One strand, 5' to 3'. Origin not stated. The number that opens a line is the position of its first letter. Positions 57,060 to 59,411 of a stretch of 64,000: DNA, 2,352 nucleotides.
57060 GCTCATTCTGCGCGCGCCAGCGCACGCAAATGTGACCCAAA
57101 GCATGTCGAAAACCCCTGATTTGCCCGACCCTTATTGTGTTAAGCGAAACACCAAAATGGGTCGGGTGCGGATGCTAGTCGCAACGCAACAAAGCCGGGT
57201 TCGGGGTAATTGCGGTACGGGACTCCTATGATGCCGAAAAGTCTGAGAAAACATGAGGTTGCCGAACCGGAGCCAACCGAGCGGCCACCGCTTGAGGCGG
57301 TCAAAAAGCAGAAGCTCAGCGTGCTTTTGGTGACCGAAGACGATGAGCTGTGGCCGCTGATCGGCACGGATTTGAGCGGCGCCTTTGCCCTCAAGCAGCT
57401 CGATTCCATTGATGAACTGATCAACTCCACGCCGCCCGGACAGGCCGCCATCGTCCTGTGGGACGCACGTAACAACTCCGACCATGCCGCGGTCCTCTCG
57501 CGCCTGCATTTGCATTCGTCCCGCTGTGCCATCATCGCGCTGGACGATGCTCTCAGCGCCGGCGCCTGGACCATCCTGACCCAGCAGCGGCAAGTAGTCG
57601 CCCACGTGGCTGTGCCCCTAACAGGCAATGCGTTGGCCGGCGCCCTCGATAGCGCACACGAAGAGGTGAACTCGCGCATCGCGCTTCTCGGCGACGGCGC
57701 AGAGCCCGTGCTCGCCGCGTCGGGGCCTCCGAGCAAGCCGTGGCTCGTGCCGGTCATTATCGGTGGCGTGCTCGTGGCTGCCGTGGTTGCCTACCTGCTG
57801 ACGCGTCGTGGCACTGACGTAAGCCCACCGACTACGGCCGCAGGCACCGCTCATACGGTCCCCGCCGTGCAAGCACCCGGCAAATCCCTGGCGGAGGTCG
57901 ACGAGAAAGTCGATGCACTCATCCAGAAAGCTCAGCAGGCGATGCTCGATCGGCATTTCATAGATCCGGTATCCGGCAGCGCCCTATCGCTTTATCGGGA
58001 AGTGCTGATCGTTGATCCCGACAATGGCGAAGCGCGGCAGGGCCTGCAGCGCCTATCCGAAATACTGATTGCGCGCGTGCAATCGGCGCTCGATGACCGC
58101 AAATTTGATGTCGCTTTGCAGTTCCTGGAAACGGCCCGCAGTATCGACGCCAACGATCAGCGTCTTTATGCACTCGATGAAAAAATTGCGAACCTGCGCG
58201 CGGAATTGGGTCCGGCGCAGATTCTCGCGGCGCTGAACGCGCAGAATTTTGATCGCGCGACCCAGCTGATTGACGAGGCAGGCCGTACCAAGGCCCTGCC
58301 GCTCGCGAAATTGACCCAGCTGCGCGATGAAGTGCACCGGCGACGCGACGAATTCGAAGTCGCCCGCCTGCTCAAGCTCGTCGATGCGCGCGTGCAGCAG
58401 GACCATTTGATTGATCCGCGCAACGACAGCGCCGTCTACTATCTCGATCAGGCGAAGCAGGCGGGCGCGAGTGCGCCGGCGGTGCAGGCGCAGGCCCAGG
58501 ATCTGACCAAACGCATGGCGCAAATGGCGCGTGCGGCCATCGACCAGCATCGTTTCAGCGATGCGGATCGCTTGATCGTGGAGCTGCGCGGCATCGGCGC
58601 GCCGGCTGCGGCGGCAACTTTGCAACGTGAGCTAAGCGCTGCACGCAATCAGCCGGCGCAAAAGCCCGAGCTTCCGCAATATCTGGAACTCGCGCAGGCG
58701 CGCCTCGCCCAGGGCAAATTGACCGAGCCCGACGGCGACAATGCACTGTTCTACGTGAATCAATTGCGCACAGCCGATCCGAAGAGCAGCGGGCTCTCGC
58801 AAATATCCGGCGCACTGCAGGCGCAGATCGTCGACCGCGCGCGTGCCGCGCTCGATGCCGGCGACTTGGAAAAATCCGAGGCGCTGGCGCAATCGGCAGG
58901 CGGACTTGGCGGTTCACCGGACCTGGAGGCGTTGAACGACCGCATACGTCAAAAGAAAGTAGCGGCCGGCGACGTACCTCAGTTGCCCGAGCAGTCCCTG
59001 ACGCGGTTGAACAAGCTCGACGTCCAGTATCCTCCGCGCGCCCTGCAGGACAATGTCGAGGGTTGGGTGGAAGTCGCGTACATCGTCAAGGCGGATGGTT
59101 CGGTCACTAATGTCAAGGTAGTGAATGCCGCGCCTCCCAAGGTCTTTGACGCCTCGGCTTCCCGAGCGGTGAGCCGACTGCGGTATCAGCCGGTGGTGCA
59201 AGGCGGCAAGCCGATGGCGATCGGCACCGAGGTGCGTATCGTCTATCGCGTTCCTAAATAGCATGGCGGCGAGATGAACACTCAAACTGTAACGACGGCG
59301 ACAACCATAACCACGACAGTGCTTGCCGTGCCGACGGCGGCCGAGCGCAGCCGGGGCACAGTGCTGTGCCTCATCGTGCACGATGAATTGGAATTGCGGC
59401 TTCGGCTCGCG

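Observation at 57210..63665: Five-gene operon joining a CheA/CheY/CheX core (no MCP, no CheW) to a Ser/Thr kinase and a TonB-C protein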

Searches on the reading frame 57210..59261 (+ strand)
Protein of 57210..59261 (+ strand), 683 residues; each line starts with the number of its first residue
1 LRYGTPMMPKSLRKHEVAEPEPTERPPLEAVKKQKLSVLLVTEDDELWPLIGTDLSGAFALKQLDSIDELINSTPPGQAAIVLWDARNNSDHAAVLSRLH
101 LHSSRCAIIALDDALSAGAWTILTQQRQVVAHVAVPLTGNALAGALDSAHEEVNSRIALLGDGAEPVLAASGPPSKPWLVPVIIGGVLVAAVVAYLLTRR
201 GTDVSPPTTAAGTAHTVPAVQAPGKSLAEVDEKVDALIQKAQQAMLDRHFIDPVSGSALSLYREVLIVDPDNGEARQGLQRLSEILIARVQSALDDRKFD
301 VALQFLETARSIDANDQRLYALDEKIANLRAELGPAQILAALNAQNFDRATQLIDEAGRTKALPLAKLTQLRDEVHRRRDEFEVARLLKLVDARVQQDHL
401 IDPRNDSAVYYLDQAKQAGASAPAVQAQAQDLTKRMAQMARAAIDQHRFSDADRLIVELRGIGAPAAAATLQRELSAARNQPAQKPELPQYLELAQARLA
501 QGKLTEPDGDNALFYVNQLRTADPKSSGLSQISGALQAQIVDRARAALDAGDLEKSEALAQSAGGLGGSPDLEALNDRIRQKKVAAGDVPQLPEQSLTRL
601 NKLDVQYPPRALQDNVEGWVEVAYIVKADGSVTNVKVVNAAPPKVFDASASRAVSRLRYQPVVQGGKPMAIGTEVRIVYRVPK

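Call 3: search_protein_families(library=pfam, proteins=[window:57210-59261:+], max_evalue=0.01)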
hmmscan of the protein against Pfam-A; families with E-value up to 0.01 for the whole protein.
window:57210-59261:+ (683 aa): 1 family
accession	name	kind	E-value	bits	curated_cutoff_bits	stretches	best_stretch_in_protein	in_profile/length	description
PF03544.19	TonB_C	-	1.4e-16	61.1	24.6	1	606-680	4-78/79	Gram-negative bacterial TonB protein C-terminal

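Call 4: search_protein_families(library=ncbifam, proteins=[window:57210-59261:+], max_evalue=0.01)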
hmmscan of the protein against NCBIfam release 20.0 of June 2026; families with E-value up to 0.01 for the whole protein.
window:57210-59261:+ (683 aa): 8 families
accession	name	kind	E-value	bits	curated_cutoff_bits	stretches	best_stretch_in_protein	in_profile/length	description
TIGR01352.1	tonB_Cterm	subfamily_domain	9.6e-12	45.1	27.1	1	606-680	2-74/76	TonB family protein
NF008082.0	PRK10819.1-3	equivalog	1.3e-11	44.7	265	1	582-662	143-223/242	TonB system transport protein TonB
NF008084.0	PRK10819.1-5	equivalog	1.8e-08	34.6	315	1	600-669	166-234/249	TonB system transport protein TonB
NF038079.1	TonB_sider_MxcH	equivalog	1.9e-08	32.8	925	1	599-682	4-86/792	TonB-dependent siderophore myxochelin receptor MxcH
NF008081.0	PRK10819.1-2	equivalog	2.9e-08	33.9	377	1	600-681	157-233/240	TonB system transport protein TonB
NF008083.0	PRK10819.1-4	equivalog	4.5e-08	33.4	448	1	600-666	156-222/239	TonB system transport protein TonB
NF008080.0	PRK10819.1-1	equivalog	2.7e-07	30.3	418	1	599-662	169-232/252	TonB system transport protein TonB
NF047760.1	LIC10042_TonB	equivalog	6.2e-05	23.1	100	1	593-660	74-140/156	LIC_10042 family TonB-like protein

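Call 34: find_homologous_proteins(query=A3, max_evalue=0.00001)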
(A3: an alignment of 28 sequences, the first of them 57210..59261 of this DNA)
Query A3 (28 sequences) (683 aa, profile of the alignment): 1174 proteins with E <= 0.00001 among 8000 candidates; the best 120 are listed.
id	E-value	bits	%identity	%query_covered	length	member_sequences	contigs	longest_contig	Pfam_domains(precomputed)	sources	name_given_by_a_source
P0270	1.1e-237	809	58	98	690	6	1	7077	PF03544.20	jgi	jgi:TonB family protein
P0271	6.0e-237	807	58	98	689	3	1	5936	PF03544.20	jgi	jgi:TonB family protein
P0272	6.1e-235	800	58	98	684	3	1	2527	PF03544.20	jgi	jgi:protein TonB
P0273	7.4e-235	800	57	98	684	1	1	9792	PF03544.20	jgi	jgi:TonB family protein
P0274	8.6e-235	800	57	98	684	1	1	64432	PF03544.20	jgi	jgi:periplasmic protein TonB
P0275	1.1e-233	796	57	98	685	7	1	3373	PF03544.20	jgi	jgi:TonB family protein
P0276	2.3e-233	795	58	99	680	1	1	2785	PF03544.20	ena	-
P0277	8.7e-233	793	57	98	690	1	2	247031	PF03544.20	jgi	jgi:TonB family protein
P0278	2.9e-232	792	57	98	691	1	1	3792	PF03544.20,PF07719.24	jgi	jgi:TonB family protein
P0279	3.7e-232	791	57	98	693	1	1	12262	PF03544.20,PF07719.24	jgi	jgi:TonB family protein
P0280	1.1e-231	790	55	98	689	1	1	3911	PF03544.20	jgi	jgi:protein TonB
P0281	1.8e-231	789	57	98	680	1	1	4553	PF03544.20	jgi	jgi:TonB family protein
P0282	2.5e-231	788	57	98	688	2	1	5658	PF03544.20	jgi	jgi:TonB family protein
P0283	4.5e-231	788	58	98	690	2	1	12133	PF03544.20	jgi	-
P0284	4.8e-231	787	57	98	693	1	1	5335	PF03544.20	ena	-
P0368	2.6e-224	765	54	99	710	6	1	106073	PF03544.20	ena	-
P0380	8.9e-224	763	55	99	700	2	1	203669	PF03544.20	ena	-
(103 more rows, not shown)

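Call 50: predict_structure(alignment_id=A4)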
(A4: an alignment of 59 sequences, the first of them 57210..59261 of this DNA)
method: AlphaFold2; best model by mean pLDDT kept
length: 683 residues; sequences in the alignment: 59
mean_pLDDT: 76.3   pTM: 0.33
mean pLDDT of the five models: 76.3, 76.2, 72.7, 71.1, 68.2
residues with pLDDT >= 90: 84; 70-90: 472; 50-70: 26; < 50: 101
segments of 3 or more residues with pLDDT < 50: 1-33, 163-226, 484-487
pLDDT, mean of each block of 10 residues (from residue 1): 30 29 29 62 80 75 84 81 84 82 86 81 77 82 85 81 39 35 44 42 27 28 49 84 85 79 86 86 88 80 85 83 79 74 87 83 81 89 91 88 82 88 85 90 88 89 86 88 54 84 77 85 79 88 88 85 83 85 67 86 89 90 90 90 90 93 80 91 71
secondary structure, 60 per line:
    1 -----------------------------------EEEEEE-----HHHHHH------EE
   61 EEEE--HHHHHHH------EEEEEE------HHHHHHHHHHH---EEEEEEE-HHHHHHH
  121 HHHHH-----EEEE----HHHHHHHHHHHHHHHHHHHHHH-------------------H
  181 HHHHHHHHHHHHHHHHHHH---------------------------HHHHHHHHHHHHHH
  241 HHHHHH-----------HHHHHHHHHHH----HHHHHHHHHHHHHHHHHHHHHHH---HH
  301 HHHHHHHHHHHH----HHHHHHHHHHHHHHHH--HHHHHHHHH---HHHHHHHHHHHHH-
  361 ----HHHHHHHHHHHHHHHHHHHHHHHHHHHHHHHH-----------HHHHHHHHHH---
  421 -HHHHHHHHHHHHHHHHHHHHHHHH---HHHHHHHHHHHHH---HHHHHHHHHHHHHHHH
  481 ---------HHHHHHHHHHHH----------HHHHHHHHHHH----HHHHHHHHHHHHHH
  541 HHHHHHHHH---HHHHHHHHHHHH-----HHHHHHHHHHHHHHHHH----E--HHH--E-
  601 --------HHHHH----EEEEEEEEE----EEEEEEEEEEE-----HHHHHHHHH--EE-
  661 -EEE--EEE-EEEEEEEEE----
elements in order (helices of 4 or more, strands of 3 or more residues): E36-41 H47-52 E59-64 H67-73 E80-85 H92-102 E106-112 H114-125 E131-134 H139-160 H180-199 H227-246 H258-268 H273-295 H299-312 H317-332 H335-343 H347-359 H365-396 H408-417 H422-445 H449-461 H465-480 H490-501 H512-522 H527-549 H553-564 H570-586 H609-613 E618-626 E631-641 H647-655 E662-664 E667-669 E671-679

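Call 53: fold_search(model_id=the predicted structure, library=pdb)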
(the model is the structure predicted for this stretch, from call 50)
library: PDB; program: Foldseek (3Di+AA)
matches with E <= 10: 1316; with E <= 0.001: 27
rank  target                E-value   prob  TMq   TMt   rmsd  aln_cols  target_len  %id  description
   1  6i97_D                1.1e-05  1.00  0.13  0.90   1.2        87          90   26  Structure of the ferrioxamine B transporter FoxA from Pseudomonas aeruginosa in complex with ferrioxamine B and a C-te (released 2019-08-28)
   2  1l5z                  2.6e-05  1.00  0.17  0.70   5.4       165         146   17  CRYSTAL STRUCTURE OF THE E121K SUBSTITUTION OF THE RECEIVER DOMAIN OF SINORHIZOBIUM MELILOTI DCTD (released 2002-10-23)
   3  1u07_B                4.6e-05  1.00  0.12  0.82   2.1        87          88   34  Crystal Structure of the 92-residue C-term. part of TonB with significant structural changes compared to shorter fragm (released 2004-11-30)
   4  1u07_A                4.6e-05  1.00  0.12  0.80   2.1        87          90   34  Crystal Structure of the 92-residue C-term. part of TonB with significant structural changes compared to shorter fragm (released 2004-11-30)
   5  1qkk                  5.3e-05  1.00  0.16  0.69   6.3       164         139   18  Crystal structure of the receiver domain and linker region of DctD from Sinorhizobium meliloti (released 2000-07-30)
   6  6fip_MODEL_1_A        6.8e-05  1.00  0.13  0.79   3.3        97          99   25  Solution NMR structure of Pseudomonas aeruginosa TonB CTD (released 2018-08-29)
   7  6vbu_4                7.9e-05  0.98  0.09  0.13  26.4       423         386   12  Structure of the bovine BBSome complex (released 2020-01-29)
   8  6voa_E                1.1e-04  0.99  0.09  0.14  27.1       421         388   12  Cryo-EM structure of the BBSome-ARL6 complex (released 2020-06-24)
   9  2gsk_B                1.3e-04  1.00  0.11  0.86   3.9        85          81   32  Structure of the BtuB:TonB Complex (released 2006-06-13)
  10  1xx3_MODEL_1_A        1.3e-04  1.00  0.11  0.78   2.1        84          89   36  Solution Structure of Escherichia coli TonB-CTD (released 2005-02-15)
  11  6vbv_4                1.4e-04  0.98  0.09  0.14  27.1       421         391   12  Structure of the bovine BBSome:ARL6:GTP complex (released 2020-01-29)
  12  7zc8_A                2.1e-04  1.00  0.11  0.82   1.7        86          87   30  Crystal structure of the C-terminal domain of FusB, a TonB homologue (released 2022-08-17)
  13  2k9k_MODEL_1_A        2.2e-04  1.00  0.11  0.63   5.8        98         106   28  Molecular characterization of the tonb2 protein from vibrio anguillarum (released 2008-11-18)
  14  1l5y_A                2.3e-04  1.00  0.16  0.68   6.0       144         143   18  CRYSTAL STRUCTURE OF MG2+ / BEF3-BOUND RECEIVER DOMAIN OF SINORHIZOBIUM MELILOTI DCTD (released 2002-10-23)
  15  3kcn_A                2.5e-04  1.00  0.17  0.77   2.9       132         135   17  The crystal structure of adenylate cyclase from Rhodopirellula baltica (released 2009-11-17)
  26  3kcn_B                8.1e-04  1.00  0.17  0.75   3.2       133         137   17  The crystal structure of adenylate cyclase from Rhodopirellula baltica (released 2009-11-17)
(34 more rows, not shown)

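Call 76: find_encoding_contigs(protein=P0368, flank=8000, max_places=1)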
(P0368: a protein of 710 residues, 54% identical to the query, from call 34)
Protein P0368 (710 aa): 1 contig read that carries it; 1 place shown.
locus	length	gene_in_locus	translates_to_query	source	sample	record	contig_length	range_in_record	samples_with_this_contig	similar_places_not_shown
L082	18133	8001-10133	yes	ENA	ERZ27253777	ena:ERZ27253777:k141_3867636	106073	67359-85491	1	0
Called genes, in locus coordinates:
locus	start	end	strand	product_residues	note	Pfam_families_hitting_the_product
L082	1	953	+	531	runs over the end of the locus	-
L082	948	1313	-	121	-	-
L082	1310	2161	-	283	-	-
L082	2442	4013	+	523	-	PF09286:Pro-kuma_activ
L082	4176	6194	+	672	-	PF00089:Trypsin (faint), PF13365:Trypsin_2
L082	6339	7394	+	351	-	-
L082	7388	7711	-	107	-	PF01022:HTH_5, PF12840:HTH_20, PF13412:HTH_24 (weak), PF01978:TrmB (weak)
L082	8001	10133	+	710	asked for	PF03544:TonB_C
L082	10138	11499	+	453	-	PF00069:Pkinase, PF01636:APH (faint), PF07714:PK_Tyr_Ser-Thr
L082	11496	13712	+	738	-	PF01627:Hpt (weak), PF02518:HATPase_c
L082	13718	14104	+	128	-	PF00072:Response_reg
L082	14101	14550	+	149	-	PF13690:CheX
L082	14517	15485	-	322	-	PF00389:2-Hacid_dh, PF02826:2-Hacid_dh_C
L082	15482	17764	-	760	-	PF25183:OMP_b-brl_4 (weak), PF00593:TonB_dep_Rec_b-barrel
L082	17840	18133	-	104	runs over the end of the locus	-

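Call 77: find_encoding_contigs(protein=P0380, flank=8000, max_places=1)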
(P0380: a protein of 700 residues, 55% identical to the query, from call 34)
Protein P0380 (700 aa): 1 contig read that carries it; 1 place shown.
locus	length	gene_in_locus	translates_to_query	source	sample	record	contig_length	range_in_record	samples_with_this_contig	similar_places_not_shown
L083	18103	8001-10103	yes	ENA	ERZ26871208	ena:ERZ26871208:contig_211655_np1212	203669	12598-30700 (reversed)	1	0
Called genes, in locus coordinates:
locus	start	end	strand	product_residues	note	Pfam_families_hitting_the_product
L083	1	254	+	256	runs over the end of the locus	-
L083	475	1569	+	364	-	-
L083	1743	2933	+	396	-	PF04389:Peptidase_M28, PF01546:Peptidase_M20 (weak)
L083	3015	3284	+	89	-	-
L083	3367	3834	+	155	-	PF07452:CHRD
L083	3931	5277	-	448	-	PF00656:Peptidase_C14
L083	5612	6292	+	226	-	-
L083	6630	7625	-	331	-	PF02423:OCD_Mu_crystall, PF01488:Shikimate_DH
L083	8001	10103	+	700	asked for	PF03544:TonB_C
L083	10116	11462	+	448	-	PF00069:Pkinase, PF07714:PK_Tyr_Ser-Thr, PF06293:Kdo (weak), PF01636:APH (weak)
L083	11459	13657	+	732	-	PF01627:Hpt, PF02518:HATPase_c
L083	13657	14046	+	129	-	PF00072:Response_reg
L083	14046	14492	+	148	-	PF13690:CheX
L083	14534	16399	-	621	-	PF00144:Beta-lactamase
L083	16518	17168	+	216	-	PF01810:LysE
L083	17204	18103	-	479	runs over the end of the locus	PF06537:DHOR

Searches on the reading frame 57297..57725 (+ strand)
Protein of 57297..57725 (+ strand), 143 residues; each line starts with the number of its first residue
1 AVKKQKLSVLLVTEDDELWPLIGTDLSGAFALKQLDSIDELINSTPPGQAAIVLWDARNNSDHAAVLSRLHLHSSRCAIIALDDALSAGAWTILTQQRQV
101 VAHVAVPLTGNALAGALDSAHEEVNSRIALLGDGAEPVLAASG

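Call 44: search_solved_structures(query=A6, max_evalue=10)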
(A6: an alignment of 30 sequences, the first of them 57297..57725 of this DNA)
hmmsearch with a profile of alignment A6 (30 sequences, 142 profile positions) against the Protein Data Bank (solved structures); distinct sequences matched with E-value up to 10: 45.
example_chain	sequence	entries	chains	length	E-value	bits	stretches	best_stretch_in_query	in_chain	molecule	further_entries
3hv2_A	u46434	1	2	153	5.5e-08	36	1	4-130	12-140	Response regulator/HD domain protein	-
3kcn_A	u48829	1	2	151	9.1e-07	32.1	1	9-124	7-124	Adenylate cyclase homolog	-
5xso_A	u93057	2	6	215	1.7e-05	28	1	36-135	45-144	Response regulator FixJ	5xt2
1dc7_A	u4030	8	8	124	0.00012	25.2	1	34-124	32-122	NITROGEN REGULATION PROTEIN | NITROGEN REGULATION PROTEIN NR(I) | NTRC RECEIVER DOMAIN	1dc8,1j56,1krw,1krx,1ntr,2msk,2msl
2jk1_A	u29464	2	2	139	0.00034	23.7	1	19-121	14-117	HYDROGENASE TRANSCRIPTIONAL REGULATORY PROTEIN HUPR1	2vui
3cu5_A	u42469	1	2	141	0.00056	23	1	34-133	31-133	Two component transcriptional regulator, AraC family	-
1yio_A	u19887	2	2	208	0.0023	21.1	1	30-134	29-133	response regulatory protein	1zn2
4d6x_A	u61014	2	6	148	0.0024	21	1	27-124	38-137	BACTERIAL REGULATORY, FIS FAMILY PROTEIN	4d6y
3cmt_A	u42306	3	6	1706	0.0071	19.4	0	40-85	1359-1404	Protein recA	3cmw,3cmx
7osu_A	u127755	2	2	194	0.011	18.8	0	41-73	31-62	sTIM11noCys-SB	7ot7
6yqy_A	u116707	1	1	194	0.013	18.6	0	41-73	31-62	de novo designed TIM barrel sTIM11noCys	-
5m7n_A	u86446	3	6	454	0.015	18.4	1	27-125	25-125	Nitrogen assimilation regulatory protein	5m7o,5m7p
2rjn_A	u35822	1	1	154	0.017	18.3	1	39-124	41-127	Response regulator receiver:Metal-dependent phosphohydrolase, HD subdomain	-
5bvl_A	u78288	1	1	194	0.018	18.1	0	43-73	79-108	designed TIM barrel sTIM11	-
2vuh_B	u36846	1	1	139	0.019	18.1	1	19-121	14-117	HYDROGENASE TRANSCRIPTIONAL REGULATORY PROTEIN HUPR1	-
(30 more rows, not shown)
